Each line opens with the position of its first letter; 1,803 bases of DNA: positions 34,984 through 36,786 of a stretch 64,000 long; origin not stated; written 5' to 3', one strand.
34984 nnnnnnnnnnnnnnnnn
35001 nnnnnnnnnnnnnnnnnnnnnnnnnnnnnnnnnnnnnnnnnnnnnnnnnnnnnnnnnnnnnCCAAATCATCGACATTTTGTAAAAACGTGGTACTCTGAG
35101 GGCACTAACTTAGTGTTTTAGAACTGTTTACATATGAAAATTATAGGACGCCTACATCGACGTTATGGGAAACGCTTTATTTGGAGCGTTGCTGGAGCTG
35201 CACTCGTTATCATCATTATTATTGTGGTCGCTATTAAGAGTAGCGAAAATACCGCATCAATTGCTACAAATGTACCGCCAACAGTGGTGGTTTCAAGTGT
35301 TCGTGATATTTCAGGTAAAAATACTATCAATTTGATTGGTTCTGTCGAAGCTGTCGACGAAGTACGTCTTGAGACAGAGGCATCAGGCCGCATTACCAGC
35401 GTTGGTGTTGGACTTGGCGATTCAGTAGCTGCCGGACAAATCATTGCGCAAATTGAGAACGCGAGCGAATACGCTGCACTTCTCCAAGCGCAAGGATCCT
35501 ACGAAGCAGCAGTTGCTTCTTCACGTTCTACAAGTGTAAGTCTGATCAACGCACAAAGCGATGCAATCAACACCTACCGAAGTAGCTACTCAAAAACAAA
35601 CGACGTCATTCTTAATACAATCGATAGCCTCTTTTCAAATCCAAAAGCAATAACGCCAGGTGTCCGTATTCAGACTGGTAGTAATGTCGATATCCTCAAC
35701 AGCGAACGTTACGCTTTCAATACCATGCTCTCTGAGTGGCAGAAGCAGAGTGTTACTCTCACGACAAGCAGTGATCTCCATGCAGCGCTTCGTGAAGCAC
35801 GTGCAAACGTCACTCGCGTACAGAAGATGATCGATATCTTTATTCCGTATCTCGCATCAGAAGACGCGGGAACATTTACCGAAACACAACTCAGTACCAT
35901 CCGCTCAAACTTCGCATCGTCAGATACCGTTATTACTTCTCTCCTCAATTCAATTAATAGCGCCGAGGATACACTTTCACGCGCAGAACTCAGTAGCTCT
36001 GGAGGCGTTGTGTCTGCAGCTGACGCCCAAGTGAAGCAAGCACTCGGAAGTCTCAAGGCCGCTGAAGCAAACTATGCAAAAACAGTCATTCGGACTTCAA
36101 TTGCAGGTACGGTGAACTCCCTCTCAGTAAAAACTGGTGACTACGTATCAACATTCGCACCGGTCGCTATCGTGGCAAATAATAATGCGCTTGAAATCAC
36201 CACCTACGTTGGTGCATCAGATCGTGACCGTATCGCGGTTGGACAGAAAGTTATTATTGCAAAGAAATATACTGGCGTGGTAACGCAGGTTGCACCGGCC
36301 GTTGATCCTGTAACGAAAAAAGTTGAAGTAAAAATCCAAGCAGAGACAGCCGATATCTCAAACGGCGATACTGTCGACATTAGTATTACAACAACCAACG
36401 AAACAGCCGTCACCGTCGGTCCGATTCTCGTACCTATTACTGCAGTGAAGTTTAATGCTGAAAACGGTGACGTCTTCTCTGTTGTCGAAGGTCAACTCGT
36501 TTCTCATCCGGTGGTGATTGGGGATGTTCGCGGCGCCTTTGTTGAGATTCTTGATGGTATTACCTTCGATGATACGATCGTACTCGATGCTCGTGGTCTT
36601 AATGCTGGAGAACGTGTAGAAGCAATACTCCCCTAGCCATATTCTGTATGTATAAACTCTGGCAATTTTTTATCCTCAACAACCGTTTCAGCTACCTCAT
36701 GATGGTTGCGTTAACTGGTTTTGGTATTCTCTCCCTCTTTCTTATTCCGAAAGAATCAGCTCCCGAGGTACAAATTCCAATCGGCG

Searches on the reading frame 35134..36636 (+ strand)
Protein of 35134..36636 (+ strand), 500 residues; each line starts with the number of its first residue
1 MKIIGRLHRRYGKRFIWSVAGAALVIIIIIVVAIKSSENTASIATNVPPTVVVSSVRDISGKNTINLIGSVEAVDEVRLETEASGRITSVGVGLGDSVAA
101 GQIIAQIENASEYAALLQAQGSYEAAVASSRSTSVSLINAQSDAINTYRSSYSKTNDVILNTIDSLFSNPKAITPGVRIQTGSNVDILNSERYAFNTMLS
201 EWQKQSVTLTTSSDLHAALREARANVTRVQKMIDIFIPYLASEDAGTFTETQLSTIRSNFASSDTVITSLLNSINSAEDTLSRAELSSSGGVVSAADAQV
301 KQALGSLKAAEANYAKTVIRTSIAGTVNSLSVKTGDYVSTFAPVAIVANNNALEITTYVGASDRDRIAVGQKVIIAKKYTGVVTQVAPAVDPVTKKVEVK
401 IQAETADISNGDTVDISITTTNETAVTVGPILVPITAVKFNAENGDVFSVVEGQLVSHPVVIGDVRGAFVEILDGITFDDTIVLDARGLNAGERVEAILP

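Call 28: search_protein_families(library=pfam, proteins=[window:35134-36636:+], max_evalue=0.01)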
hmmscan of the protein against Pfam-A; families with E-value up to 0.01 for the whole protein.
window:35134-36636:+ (500 aa): 4 families
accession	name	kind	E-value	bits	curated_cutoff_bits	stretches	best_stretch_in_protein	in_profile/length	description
PF13437.12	HlyD_3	-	3.5e-12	47.4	22.2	1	318-407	1-97/106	HlyD family secretion protein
PF16576.10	HlyD_D23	-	2.4e-10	40.5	30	1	304-403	96-201/214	Barrel-sandwich domain of CusB or HlyD membrane-fusion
PF13533.13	Biotin_lipoyl_2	-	2.4e-06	27.7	29.8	0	82-108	6-32/32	Biotin-lipoyl like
PF00364.28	Biotin_lipoyl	-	0.00047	20.4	22.1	0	77-107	43-73/73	Biotin-requiring enzyme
